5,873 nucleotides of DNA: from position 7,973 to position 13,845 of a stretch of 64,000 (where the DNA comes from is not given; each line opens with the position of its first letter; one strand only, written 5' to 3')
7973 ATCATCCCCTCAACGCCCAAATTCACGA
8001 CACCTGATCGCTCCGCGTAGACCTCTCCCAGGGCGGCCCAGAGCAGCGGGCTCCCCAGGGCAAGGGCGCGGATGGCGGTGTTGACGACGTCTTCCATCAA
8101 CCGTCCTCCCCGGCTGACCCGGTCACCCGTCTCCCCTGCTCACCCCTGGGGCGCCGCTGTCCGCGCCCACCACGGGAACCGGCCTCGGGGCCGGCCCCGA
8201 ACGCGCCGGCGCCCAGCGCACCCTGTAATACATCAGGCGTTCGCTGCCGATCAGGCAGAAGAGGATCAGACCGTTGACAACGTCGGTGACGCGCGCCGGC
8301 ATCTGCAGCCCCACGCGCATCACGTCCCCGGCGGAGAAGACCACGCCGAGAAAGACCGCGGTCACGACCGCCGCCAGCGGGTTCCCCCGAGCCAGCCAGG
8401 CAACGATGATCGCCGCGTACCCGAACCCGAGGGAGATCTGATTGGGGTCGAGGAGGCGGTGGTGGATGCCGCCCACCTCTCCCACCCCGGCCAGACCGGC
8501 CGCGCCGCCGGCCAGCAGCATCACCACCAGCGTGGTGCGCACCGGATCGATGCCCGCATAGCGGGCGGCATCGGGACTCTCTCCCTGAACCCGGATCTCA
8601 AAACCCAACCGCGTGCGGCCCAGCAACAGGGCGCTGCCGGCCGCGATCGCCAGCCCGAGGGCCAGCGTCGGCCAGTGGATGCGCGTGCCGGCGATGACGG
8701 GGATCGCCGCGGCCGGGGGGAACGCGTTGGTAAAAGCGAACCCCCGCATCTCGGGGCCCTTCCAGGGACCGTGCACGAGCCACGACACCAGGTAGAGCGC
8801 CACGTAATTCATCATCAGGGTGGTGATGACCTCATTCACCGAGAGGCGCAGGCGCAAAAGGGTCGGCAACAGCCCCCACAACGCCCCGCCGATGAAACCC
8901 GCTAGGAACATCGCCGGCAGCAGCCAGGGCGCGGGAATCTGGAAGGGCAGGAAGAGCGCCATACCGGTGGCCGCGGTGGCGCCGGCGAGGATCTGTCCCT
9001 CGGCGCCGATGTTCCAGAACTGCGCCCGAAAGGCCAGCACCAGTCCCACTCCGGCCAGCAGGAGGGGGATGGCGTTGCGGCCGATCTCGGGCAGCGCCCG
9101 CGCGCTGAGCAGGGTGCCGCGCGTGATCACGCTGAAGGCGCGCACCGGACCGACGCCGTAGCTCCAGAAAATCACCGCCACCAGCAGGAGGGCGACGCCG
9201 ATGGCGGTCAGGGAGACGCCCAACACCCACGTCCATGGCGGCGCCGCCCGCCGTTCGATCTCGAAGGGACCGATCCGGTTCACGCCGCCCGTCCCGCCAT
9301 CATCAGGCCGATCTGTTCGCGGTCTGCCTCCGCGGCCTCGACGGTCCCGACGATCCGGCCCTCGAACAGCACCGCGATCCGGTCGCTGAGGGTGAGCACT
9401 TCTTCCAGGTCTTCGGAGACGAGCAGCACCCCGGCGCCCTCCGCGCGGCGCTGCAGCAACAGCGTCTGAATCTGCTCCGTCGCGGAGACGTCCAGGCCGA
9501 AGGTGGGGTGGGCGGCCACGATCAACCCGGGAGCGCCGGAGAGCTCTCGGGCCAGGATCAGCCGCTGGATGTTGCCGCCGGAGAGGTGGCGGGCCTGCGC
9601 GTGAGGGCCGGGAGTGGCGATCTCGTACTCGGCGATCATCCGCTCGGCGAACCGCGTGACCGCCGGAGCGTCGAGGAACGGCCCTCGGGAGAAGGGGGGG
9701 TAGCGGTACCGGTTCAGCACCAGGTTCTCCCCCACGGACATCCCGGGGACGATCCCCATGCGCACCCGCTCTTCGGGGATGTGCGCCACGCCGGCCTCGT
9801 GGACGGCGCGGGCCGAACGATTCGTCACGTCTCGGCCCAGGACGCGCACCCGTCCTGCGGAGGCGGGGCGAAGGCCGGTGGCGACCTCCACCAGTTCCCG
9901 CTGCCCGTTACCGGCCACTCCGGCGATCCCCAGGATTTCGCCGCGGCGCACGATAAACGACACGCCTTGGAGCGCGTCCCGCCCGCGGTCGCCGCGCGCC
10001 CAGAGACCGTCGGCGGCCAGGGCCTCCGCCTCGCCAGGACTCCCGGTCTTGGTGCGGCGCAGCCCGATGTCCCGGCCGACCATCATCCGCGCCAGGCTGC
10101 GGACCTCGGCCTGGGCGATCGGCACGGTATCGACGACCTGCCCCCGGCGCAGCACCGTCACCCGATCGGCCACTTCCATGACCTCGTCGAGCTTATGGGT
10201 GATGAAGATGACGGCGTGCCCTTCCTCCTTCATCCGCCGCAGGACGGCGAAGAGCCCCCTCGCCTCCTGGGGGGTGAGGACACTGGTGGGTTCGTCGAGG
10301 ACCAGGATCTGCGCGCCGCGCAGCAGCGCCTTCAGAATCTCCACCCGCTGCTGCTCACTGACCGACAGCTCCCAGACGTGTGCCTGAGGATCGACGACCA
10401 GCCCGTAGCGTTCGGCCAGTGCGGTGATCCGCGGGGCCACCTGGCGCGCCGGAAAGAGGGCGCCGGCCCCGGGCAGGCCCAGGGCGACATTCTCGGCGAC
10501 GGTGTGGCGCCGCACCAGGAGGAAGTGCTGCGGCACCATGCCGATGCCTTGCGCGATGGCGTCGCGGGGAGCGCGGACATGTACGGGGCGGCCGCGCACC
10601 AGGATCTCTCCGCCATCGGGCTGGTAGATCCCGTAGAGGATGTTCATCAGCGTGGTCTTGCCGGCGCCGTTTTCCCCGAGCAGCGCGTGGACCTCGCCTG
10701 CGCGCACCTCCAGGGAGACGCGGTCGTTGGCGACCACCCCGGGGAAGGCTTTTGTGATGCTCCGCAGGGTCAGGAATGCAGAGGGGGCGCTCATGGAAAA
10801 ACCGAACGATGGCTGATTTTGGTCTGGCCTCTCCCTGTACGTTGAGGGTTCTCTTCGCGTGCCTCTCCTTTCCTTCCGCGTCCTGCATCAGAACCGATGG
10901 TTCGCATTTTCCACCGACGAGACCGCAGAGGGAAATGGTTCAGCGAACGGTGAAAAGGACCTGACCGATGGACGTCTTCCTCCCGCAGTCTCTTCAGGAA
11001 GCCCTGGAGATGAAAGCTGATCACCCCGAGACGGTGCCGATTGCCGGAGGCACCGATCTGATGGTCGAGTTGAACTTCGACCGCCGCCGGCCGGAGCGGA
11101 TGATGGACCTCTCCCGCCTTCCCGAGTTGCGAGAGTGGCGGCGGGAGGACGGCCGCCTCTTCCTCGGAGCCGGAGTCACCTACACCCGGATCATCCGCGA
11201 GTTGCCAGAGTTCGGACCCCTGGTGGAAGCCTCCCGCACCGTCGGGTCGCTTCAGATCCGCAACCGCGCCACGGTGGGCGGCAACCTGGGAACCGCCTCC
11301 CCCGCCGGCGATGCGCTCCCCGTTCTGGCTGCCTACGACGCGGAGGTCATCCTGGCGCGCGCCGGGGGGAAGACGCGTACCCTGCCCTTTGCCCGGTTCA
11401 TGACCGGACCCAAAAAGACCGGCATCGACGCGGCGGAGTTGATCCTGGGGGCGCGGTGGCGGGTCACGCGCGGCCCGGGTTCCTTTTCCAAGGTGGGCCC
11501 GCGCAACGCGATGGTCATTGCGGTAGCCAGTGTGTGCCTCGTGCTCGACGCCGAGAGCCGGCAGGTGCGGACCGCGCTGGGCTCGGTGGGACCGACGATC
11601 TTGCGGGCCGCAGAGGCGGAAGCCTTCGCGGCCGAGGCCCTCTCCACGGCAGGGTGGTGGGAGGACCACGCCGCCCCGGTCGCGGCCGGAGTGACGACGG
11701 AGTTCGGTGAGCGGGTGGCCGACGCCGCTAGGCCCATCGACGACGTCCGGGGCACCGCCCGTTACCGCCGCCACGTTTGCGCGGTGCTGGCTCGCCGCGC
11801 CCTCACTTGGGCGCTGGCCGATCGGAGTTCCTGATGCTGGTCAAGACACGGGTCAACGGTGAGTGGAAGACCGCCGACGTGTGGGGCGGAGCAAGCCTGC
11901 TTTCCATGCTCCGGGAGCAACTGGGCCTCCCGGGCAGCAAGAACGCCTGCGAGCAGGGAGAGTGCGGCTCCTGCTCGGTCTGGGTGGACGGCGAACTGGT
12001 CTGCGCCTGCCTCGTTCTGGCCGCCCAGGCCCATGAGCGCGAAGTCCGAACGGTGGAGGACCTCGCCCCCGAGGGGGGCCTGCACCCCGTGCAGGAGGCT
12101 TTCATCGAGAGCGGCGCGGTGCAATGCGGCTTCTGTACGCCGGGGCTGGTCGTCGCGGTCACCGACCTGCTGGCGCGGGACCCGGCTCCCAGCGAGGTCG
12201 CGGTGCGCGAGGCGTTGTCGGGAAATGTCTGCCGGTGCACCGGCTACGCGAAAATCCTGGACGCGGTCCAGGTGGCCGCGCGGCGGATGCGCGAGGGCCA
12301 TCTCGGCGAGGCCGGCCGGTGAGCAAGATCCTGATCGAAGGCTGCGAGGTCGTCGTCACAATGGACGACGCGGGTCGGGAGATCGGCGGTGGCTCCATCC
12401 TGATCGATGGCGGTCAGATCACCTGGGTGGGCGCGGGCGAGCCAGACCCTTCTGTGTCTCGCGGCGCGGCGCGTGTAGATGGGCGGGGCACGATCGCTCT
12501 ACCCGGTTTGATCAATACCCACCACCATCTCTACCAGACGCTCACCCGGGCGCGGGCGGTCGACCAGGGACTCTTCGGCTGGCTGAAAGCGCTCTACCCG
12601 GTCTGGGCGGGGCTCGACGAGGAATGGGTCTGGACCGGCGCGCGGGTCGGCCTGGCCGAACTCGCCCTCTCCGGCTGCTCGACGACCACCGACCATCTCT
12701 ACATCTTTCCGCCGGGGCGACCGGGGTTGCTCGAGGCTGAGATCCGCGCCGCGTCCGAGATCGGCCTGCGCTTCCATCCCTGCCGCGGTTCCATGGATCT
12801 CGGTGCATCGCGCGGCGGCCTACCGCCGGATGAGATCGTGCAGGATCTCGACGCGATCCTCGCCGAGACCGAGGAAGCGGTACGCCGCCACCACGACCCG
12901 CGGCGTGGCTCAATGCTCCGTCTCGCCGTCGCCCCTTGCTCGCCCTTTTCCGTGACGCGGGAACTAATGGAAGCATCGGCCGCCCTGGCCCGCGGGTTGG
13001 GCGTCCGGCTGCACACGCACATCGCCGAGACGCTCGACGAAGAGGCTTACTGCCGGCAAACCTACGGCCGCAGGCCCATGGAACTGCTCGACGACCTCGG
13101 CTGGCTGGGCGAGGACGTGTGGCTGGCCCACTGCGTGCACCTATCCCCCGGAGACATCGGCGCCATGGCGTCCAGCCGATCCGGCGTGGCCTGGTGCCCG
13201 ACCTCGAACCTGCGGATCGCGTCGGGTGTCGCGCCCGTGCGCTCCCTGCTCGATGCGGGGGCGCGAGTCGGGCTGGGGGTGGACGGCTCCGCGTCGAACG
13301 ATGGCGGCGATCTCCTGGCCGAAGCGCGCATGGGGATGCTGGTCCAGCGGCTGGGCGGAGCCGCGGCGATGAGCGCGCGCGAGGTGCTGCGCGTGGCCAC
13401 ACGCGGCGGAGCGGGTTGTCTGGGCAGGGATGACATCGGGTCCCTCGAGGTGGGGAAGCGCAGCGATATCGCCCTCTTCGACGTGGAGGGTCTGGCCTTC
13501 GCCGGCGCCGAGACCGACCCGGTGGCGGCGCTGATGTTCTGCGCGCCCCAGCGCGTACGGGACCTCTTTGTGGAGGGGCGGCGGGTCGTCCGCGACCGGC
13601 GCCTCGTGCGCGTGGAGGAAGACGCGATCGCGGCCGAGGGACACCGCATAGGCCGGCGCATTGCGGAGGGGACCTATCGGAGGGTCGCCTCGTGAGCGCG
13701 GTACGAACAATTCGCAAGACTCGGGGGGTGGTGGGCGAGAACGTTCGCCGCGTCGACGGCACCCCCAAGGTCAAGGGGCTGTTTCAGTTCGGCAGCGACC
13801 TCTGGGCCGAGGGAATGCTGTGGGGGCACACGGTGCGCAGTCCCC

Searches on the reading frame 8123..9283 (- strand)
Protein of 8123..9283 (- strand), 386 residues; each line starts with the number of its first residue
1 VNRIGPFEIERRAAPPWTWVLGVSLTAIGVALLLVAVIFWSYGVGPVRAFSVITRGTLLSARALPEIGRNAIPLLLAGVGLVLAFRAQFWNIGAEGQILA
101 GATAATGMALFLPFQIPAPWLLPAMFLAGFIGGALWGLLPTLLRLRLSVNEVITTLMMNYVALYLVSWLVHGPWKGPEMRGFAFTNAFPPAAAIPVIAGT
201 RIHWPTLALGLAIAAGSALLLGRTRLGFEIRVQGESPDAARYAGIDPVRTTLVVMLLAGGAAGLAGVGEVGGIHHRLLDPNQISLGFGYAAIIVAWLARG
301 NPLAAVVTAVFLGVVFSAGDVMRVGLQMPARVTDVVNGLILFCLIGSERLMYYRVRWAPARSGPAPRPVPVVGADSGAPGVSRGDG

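Call 10: search_protein_families(library=pfam, proteins=[window:8123-9283:-], max_evalue=0.0001)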
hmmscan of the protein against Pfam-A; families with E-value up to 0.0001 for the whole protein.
window:8123-9283:- (386 aa): 1 family
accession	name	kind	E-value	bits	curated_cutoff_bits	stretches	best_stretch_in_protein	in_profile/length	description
PF02653.21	BPD_transp_2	-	3e-38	131.9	26.8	1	70-344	8-268/269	Branched-chain amino acid transport system / permease component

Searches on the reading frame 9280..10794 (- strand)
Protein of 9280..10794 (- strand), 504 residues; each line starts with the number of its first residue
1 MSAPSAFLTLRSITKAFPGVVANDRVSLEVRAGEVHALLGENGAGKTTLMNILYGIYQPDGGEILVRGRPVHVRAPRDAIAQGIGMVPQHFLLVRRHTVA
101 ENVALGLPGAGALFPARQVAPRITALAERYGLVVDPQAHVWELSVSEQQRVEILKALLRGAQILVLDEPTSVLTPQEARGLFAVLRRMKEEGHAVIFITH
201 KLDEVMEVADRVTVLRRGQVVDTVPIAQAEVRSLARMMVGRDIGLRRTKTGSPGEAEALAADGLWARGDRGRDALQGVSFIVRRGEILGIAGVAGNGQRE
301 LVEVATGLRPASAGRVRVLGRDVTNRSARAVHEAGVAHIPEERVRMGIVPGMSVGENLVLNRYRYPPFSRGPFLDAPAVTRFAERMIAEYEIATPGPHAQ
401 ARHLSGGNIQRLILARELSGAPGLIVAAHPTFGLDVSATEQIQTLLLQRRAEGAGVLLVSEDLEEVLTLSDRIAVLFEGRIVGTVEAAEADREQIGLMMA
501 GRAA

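Call 10: search_protein_families(library=pfam, proteins=[window:9280-10794:-], max_evalue=0.0001)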
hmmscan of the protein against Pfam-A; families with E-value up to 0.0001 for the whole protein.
window:9280-10794:- (504 aa): 2 families
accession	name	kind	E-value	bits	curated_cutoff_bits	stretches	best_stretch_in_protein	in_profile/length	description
PF00005.33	ABC_tran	-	2.8e-46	158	25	2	25-171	3-137/137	ABC transporter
PF13304.12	AAA_21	-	1.8e-07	31.9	27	0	149-201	243-299/304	AAA domain, putative AbiEii toxin, Type IV TA system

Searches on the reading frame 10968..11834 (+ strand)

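Call 10: search_protein_families(library=pfam, proteins=[window:10968-11834:+], max_evalue=0.0001)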
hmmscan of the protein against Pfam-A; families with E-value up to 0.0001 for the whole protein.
window:10968-11834:+ (288 aa): 2 families
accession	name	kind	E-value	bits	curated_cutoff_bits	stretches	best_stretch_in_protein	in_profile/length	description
PF00941.27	FAD_binding_5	-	2.3e-43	148.4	27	1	3-160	5-163/170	FAD binding domain in molybdopterin dehydrogenase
PF03450.22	CO_deh_flav_C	-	8e-12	45.6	25.5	1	175-281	4-101/102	CO dehydrogenase flavoprotein C-terminal domain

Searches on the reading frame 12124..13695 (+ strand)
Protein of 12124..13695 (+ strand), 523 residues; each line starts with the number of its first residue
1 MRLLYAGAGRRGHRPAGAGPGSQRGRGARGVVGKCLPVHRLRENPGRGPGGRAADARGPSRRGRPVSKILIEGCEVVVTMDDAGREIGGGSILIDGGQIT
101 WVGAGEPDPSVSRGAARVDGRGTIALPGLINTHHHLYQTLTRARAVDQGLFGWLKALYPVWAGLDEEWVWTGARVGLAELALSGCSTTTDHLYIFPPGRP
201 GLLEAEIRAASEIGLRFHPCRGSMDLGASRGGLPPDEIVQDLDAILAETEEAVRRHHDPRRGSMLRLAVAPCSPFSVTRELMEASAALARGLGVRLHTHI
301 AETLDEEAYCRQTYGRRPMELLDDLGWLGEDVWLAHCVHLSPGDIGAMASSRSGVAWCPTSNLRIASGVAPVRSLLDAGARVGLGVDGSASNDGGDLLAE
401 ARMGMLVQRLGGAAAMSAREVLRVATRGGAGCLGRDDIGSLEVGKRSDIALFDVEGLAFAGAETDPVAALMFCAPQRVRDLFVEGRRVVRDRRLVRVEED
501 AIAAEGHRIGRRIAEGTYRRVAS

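Call 10: search_protein_families(library=pfam, proteins=[window:12124-13695:+], max_evalue=0.0001)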
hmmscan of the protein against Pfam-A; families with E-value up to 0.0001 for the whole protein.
window:12124-13695:+ (523 aa): 2 families
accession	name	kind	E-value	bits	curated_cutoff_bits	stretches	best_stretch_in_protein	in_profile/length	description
PF01979.26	Amidohydro_1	-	1.7e-54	185.8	25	1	124-488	1-345/345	Amidohydrolase family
PF07969.17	Amidohydro_3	-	2.7e-14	53.9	29.7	1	284-486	266-469/472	Amidohydrolase family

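Call 87: search_protein_families(library=padloc, proteins=[window:12124-13695:+], max_evalue=0.001)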
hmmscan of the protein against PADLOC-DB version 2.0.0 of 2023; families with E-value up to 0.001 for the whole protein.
window:12124-13695:+ (523 aa): 0 families
